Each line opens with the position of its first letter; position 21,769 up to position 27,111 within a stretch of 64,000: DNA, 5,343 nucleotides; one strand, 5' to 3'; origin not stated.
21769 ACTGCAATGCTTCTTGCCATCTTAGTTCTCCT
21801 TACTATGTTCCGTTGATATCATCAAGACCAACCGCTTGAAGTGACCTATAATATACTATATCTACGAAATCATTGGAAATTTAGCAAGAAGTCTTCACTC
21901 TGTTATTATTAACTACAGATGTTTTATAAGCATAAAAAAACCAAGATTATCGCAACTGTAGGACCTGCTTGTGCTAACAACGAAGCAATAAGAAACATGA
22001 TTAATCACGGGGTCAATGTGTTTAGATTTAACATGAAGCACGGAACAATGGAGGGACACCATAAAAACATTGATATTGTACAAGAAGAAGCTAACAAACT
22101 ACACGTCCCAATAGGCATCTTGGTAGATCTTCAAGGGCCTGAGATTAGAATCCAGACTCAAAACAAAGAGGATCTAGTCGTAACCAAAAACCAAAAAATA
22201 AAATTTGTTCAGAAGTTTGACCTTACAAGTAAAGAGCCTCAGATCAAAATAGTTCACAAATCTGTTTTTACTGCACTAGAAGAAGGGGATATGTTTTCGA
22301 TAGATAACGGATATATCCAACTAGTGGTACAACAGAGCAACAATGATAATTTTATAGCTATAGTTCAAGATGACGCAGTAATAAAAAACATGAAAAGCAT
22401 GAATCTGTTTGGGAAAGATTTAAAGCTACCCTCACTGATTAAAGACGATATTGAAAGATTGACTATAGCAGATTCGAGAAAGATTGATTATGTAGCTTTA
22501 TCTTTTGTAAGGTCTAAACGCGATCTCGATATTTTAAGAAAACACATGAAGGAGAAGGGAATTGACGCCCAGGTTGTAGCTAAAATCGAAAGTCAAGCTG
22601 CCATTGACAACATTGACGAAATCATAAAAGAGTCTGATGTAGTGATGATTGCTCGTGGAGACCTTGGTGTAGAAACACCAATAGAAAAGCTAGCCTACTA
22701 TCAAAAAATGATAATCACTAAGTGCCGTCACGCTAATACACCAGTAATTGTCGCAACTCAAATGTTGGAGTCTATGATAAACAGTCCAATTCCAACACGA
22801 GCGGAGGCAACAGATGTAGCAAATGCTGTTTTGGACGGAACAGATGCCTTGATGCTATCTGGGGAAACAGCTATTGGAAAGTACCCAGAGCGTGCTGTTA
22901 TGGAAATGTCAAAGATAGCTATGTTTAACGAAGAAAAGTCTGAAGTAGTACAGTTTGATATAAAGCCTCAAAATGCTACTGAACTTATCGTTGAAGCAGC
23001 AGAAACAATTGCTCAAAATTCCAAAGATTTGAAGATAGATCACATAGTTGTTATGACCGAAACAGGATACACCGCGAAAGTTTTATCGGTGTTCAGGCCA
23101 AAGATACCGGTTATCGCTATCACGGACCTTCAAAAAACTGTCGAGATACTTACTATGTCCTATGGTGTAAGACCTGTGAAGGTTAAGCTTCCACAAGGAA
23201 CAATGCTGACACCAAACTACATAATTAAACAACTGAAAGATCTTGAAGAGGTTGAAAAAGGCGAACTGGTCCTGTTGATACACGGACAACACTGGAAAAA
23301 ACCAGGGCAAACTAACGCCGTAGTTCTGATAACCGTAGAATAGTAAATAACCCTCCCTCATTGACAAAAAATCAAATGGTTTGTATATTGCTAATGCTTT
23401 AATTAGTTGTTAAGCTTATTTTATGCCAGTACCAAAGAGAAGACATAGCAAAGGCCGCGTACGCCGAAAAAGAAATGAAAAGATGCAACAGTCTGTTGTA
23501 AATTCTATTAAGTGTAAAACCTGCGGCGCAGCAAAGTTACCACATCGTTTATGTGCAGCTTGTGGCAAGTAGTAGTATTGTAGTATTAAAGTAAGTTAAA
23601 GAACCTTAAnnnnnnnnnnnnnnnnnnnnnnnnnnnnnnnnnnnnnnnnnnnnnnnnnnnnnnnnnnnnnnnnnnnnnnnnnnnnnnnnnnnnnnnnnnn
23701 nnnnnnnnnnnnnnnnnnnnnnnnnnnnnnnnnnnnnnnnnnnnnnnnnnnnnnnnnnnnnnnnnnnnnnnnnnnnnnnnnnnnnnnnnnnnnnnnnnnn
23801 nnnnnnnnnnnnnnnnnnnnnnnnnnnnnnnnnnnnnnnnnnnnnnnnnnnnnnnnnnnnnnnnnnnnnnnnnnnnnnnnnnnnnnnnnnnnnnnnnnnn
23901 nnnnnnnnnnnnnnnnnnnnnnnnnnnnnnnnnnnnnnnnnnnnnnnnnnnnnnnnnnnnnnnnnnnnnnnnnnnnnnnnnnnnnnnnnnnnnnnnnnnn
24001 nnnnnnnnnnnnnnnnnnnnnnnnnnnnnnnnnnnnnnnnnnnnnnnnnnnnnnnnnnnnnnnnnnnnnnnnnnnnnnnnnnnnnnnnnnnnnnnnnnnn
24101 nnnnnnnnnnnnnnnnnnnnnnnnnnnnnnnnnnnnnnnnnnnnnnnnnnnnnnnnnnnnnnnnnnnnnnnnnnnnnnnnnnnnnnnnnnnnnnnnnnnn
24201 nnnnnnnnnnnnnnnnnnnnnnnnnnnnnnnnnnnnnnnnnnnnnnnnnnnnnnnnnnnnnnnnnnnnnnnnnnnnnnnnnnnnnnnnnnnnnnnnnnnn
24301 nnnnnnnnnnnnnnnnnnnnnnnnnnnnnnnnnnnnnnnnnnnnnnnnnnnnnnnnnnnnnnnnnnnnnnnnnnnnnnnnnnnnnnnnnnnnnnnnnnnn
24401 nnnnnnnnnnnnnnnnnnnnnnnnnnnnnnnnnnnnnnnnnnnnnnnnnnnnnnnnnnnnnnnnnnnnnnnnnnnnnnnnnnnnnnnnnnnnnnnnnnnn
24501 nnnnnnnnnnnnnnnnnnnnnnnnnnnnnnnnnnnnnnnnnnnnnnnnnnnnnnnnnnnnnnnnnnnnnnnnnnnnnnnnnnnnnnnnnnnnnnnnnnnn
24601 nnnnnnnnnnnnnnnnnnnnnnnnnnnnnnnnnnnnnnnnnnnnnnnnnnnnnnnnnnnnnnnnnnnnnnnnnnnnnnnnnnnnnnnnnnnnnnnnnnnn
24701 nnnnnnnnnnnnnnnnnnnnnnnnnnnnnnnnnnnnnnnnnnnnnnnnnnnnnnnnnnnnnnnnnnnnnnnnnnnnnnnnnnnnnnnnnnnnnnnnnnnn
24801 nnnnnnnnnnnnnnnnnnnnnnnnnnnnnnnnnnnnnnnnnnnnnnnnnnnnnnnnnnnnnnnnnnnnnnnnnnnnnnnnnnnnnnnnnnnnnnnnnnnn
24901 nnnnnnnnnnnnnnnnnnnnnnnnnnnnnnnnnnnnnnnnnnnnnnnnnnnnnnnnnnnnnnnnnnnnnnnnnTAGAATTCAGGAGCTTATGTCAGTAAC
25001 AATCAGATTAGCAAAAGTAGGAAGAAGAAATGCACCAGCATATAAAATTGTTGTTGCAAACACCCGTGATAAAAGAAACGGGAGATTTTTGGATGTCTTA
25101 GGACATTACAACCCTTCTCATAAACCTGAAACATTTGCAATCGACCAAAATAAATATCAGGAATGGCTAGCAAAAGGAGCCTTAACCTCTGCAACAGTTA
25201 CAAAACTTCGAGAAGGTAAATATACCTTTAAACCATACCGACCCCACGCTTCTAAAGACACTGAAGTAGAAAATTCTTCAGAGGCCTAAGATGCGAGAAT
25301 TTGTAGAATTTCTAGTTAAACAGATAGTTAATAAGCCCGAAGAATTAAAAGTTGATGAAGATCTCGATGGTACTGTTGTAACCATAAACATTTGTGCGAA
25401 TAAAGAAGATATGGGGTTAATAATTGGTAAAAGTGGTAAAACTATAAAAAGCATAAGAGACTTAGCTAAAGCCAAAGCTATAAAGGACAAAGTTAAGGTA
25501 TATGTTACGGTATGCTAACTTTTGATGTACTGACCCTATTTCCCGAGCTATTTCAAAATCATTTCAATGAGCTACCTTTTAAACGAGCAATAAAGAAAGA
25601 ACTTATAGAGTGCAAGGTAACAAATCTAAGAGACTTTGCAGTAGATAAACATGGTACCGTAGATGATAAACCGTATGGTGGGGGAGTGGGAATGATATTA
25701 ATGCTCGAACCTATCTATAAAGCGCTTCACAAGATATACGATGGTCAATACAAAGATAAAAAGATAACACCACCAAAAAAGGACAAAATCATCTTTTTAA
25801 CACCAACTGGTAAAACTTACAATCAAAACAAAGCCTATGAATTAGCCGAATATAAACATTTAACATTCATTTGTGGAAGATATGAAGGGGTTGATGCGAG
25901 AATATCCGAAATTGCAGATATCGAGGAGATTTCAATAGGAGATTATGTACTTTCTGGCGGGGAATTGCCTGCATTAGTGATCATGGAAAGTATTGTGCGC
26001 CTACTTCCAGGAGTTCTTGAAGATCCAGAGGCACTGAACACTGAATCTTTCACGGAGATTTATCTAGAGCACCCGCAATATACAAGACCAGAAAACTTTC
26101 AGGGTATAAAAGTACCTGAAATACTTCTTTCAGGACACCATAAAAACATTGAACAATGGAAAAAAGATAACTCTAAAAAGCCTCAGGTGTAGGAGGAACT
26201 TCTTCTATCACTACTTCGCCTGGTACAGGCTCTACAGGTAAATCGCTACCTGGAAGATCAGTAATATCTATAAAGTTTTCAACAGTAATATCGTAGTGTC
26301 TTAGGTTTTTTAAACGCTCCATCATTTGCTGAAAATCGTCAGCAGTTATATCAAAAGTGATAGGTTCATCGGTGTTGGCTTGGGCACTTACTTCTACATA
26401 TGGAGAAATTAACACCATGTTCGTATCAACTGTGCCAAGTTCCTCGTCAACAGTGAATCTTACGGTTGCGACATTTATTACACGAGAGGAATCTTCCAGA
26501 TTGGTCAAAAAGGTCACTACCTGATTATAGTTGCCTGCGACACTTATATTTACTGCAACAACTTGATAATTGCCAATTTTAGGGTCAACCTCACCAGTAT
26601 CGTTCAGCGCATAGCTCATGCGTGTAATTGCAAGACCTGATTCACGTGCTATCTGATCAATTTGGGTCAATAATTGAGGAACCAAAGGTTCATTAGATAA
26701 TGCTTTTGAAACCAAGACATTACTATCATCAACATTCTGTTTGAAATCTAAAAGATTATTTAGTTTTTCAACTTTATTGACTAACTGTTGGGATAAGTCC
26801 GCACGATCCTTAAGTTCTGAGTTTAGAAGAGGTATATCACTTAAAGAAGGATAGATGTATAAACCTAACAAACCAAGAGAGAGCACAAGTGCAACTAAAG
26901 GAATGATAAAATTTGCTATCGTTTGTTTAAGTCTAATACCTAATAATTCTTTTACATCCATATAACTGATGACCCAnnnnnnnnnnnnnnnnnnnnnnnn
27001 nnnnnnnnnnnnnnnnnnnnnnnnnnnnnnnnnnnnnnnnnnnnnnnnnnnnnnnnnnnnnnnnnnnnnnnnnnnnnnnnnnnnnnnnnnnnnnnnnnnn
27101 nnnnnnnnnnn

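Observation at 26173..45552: About 19 kb dedicated to a type IV pilus (T4P) apparatus: pilM/N/O, seven prepilin-type pilins, two PilX-like proteins, a giant Cys-rich secreted protein, and pilB-pilT-pilC-pilA-pilD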

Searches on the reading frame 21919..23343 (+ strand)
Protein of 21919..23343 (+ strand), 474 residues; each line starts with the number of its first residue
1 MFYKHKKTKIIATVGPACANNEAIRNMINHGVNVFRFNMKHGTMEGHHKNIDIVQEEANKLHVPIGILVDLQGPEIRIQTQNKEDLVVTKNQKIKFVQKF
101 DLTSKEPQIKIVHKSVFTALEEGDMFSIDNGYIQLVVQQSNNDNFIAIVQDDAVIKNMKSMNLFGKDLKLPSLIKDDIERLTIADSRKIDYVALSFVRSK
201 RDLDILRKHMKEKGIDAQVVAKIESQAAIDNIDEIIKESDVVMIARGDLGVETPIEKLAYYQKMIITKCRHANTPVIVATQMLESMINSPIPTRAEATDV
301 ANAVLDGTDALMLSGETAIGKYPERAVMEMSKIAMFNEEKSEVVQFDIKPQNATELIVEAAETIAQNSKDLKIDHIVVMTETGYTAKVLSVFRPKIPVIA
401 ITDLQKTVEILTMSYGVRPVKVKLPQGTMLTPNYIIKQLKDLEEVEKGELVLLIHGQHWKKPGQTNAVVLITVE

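Call 22: search_protein_families(library=pfam, max_evalue=0.001, proteins=[window:21919-23343:+])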
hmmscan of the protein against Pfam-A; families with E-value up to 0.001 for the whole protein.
window:21919-23343:+ (474 aa): 2 families
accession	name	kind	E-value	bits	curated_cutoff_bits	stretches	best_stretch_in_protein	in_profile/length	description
PF00224.27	PK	-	5.8e-102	341.6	30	1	6-327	2-328/328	Pyruvate kinase, barrel domain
PF02887.21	PK_C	-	8.5e-22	77.9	28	1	361-469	4-112/114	Pyruvate kinase, alpha/beta domain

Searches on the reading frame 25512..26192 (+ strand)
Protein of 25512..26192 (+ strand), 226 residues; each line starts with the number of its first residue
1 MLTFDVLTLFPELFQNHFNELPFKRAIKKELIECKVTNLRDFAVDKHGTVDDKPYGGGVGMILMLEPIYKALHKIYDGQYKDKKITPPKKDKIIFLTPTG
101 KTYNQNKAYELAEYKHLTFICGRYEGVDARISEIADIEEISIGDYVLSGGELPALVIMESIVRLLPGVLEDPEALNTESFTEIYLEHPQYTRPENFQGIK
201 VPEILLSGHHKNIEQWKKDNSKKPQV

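Call 22: search_protein_families(library=pfam, max_evalue=0.001, proteins=[window:25512-26192:+])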
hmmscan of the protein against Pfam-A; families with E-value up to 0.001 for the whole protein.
window:25512-26192:+ (226 aa): 1 family
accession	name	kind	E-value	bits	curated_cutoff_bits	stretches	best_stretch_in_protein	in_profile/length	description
PF01746.26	tRNA_m1G_MT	-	4e-60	203.3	27.3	1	24-223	2-188/195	tRNA (Guanine-1)-methyltransferase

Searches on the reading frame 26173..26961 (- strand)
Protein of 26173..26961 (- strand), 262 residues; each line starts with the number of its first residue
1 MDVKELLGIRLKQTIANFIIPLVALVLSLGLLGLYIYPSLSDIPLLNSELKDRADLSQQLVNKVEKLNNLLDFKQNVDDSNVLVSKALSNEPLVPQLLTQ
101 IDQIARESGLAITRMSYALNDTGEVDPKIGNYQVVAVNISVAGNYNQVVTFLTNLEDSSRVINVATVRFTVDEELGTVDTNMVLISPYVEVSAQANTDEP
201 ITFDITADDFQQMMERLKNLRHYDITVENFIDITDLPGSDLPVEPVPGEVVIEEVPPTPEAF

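Call 4: search_protein_families(library=pfam, max_evalue=0.01, proteins=[window:26173-26961:-])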
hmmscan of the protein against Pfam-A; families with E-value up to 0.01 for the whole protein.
window:26173-26961:- (262 aa): 2 families
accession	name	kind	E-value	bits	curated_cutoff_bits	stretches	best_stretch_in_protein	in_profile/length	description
PF04350.18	PilO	-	6.8e-12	46.2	22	1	49-175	4-127/145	Pilus assembly protein, PilO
PF10741.14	T2SSM_b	-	0.0008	19.7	21.7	1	96-165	18-81/111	Type II secretion system (T2SS), protein M subtype b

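Call 39: search_protein_families(library=ncbifam, max_evalue=1, proteins=[window:26173-26961:-])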
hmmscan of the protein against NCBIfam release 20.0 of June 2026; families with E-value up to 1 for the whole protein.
window:26173-26961:- (262 aa): 4 families
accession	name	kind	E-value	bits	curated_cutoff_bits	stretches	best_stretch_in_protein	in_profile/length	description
NF040576.1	T2SS_GspM_XpsM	equivalog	4.1e-05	23.3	60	1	23-173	7-154/180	type II secretion system protein GspM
NF004964.0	PRK06310.1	equivalog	0.0052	16.2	236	1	158-219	23-83/250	DNA polymerase III subunit epsilon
NF001315.0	PRK00258.2-4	equivalog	0.027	13.6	413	1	128-167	55-94/284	shikimate dehydrogenase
NF052352.1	TriaclglyLipLipYMycb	equivalog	0.029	13.5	450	1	157-196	264-303/397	triacylglycerol lipase LipY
